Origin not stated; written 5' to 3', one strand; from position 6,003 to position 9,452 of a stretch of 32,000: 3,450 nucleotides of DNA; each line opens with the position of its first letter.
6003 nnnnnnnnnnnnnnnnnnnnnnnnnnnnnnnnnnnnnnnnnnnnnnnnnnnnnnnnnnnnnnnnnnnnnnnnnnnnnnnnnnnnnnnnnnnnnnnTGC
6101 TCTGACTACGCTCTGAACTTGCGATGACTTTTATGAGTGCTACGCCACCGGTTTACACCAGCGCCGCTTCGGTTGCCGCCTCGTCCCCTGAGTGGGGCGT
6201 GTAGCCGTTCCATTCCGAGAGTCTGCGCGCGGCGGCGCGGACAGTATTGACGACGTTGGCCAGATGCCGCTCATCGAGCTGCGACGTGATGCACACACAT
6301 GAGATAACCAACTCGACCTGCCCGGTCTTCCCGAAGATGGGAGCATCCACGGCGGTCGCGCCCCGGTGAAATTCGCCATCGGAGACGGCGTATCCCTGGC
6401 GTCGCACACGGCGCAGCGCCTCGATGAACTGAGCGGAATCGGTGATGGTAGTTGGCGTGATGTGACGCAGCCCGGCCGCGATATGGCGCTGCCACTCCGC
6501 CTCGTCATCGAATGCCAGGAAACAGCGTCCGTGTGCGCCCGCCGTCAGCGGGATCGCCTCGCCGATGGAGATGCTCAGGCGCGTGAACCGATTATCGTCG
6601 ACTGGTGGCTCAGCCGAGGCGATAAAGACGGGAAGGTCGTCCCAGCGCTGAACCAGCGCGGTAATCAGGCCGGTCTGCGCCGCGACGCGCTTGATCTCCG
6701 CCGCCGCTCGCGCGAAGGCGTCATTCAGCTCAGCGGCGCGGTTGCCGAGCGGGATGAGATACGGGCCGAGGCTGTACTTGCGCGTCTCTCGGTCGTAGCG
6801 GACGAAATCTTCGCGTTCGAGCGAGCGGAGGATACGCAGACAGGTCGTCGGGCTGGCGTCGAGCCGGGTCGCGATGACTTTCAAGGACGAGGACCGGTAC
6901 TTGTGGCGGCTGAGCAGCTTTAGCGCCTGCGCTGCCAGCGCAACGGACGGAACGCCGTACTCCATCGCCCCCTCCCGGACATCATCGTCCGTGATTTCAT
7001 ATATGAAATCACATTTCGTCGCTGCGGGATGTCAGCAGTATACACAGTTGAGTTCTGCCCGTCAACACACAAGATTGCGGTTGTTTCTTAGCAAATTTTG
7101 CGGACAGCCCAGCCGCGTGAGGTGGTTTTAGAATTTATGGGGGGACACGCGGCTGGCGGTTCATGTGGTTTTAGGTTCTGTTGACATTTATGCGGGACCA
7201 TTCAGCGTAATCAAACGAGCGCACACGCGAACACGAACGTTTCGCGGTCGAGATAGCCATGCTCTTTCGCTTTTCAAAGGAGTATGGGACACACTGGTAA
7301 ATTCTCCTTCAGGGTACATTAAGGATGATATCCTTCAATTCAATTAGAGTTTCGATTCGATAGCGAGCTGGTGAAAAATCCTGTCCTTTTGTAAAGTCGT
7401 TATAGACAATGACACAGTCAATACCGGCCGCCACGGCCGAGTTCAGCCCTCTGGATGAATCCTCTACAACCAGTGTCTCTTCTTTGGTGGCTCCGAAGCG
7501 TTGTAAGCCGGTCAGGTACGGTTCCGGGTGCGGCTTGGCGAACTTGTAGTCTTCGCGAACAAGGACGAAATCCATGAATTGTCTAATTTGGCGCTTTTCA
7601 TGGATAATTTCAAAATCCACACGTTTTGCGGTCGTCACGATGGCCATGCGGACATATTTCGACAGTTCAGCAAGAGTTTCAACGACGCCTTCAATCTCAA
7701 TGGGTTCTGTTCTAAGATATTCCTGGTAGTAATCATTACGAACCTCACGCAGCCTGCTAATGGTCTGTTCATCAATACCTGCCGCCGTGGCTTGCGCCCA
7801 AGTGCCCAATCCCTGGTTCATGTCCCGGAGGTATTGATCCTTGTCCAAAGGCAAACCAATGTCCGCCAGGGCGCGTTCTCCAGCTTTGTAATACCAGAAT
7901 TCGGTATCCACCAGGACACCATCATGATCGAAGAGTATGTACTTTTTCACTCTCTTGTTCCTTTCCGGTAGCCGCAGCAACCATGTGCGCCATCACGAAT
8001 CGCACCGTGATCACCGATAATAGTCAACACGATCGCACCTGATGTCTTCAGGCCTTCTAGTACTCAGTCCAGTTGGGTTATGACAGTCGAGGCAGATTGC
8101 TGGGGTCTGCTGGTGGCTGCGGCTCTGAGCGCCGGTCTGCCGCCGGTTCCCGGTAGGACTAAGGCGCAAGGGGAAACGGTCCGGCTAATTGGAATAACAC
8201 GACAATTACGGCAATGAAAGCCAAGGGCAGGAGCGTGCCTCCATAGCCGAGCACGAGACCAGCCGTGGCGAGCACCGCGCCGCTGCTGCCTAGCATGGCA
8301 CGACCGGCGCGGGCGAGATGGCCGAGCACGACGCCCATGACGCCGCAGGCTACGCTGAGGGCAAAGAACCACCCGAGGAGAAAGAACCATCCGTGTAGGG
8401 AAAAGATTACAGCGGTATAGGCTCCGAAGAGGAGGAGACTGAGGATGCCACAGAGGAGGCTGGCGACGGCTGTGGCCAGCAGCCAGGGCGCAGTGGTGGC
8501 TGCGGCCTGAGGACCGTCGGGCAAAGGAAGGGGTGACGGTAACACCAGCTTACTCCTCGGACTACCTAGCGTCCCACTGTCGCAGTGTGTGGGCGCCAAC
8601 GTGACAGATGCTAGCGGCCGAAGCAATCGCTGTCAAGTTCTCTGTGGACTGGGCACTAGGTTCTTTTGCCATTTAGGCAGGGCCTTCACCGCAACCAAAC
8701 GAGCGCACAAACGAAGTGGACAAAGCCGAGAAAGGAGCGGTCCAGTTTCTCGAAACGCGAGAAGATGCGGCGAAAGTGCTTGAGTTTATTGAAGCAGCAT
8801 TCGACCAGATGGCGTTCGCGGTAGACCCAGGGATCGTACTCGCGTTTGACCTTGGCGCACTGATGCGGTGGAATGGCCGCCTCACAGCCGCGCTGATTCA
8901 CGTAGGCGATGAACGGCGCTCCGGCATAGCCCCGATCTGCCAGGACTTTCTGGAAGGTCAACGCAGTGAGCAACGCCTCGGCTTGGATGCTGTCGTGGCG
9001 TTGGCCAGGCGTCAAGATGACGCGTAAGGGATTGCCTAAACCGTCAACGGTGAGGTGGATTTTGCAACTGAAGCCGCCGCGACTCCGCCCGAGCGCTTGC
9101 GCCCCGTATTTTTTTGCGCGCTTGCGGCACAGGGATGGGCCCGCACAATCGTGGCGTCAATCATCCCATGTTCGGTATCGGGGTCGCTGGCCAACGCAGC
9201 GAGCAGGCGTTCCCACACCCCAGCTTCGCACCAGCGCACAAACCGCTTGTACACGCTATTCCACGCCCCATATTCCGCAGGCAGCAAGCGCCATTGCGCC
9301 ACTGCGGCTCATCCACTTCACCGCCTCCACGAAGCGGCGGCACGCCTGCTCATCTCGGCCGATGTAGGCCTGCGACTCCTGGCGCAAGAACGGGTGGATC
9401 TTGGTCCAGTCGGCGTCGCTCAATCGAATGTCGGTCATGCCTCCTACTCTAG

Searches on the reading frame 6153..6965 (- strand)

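Call 75: search_protein_families(library=pfam, proteins=[window:6153-6965:-])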
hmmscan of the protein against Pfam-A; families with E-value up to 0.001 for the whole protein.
window:6153-6965:- (270 aa): 5 families
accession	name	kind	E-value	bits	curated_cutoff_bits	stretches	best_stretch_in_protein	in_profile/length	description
PF01614.24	IclR_C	-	2e-30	106.1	24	1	84-250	10-173/174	Bacterial transcriptional regulator IclR C-terminal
PF09339.16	HTH_IclR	-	2.4e-05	24.4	22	1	11-58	5-51/52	IclR helix-turn-helix domain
PF13463.12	HTH_27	-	6.1e-05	23.7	22.2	0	12-56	6-49/68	Winged helix DNA-binding domain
PF13412.12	HTH_24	-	0.00026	20.9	21.9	1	27-56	19-48/48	Winged helix-turn-helix DNA-binding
PF25213.1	HVO_A0261_N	-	0.00069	19.9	35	0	16-67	15-64/86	HVO_A0261 N-terminal domain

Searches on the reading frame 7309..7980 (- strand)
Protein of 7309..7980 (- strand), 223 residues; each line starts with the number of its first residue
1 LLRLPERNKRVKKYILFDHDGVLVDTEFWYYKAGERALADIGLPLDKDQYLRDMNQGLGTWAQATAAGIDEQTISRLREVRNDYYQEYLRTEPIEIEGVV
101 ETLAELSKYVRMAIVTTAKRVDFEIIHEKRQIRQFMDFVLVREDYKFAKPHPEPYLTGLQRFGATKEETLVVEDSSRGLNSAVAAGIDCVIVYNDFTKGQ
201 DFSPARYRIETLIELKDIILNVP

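Call 8: search_protein_families(library=pfam, proteins=[window:7309-7980:-])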
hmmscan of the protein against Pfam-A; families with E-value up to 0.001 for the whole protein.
window:7309-7980:- (223 aa): 3 families
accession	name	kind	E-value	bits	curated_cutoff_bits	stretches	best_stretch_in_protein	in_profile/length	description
PF13419.12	HAD_2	-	1.7e-31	110.1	23.8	1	15-192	1-178/178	Haloacid dehalogenase-like hydrolase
PF00702.32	Hydrolase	-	3.6e-20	73.6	26.4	1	13-186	2-191/191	haloacid dehalogenase-like hydrolase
PF13242.12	Hydrolase_like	-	0.00013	22.2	22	1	148-203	3-59/75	HAD-hyrolase-like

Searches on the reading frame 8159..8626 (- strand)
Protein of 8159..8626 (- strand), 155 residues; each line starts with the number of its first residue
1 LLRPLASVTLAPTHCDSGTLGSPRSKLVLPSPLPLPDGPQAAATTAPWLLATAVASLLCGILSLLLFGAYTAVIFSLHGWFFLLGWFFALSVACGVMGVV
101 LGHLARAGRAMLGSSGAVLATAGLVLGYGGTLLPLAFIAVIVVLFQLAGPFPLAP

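Call 75: search_protein_families(library=pfam, proteins=[window:8159-8626:-])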
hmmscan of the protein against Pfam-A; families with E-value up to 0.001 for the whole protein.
window:8159-8626:- (155 aa): 1 family
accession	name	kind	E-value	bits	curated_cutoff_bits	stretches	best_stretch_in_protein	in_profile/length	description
PF13828.11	DUF4190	-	3.8e-08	33.4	35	1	83-135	10-60/62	Domain of unknown function (DUF4190)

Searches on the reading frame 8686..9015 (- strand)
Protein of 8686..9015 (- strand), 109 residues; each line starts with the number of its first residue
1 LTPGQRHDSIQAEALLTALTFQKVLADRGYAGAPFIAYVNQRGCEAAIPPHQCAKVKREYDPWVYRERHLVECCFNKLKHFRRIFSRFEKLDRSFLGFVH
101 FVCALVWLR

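Call 8: search_protein_families(library=pfam, proteins=[window:8686-9015:-])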
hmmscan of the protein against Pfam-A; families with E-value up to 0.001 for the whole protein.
window:8686-9015:- (109 aa): 4 families
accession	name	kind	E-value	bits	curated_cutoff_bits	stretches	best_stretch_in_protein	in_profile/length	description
PF13586.12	DDE_Tnp_1_2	-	7.5e-12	46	29.2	1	24-109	1-86/86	Transposase DDE domain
PF01609.27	DDE_Tnp_1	-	2.7e-09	37.5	23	1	2-106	55-199/200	Transposase DDE domain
PF13359.12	DDE_Tnp_4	-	5.5e-06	26.5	24.8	1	16-105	65-156/158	DDE superfamily endonuclease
PF13612.12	DDE_Tnp_1_3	-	0.00013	22.5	27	1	1-84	63-147/155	Transposase DDE domain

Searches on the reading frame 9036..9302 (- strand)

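Call 75: search_protein_families(library=pfam, proteins=[window:9036-9302:-])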
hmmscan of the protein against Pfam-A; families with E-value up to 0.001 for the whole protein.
window:9036-9302:- (88 aa): 1 family
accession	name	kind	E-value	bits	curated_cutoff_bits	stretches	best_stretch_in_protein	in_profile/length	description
PF13340.11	DUF4096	-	2.7e-11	44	34.3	1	2-33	44-75/76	Putative transposase of IS4/5 family (DUF4096)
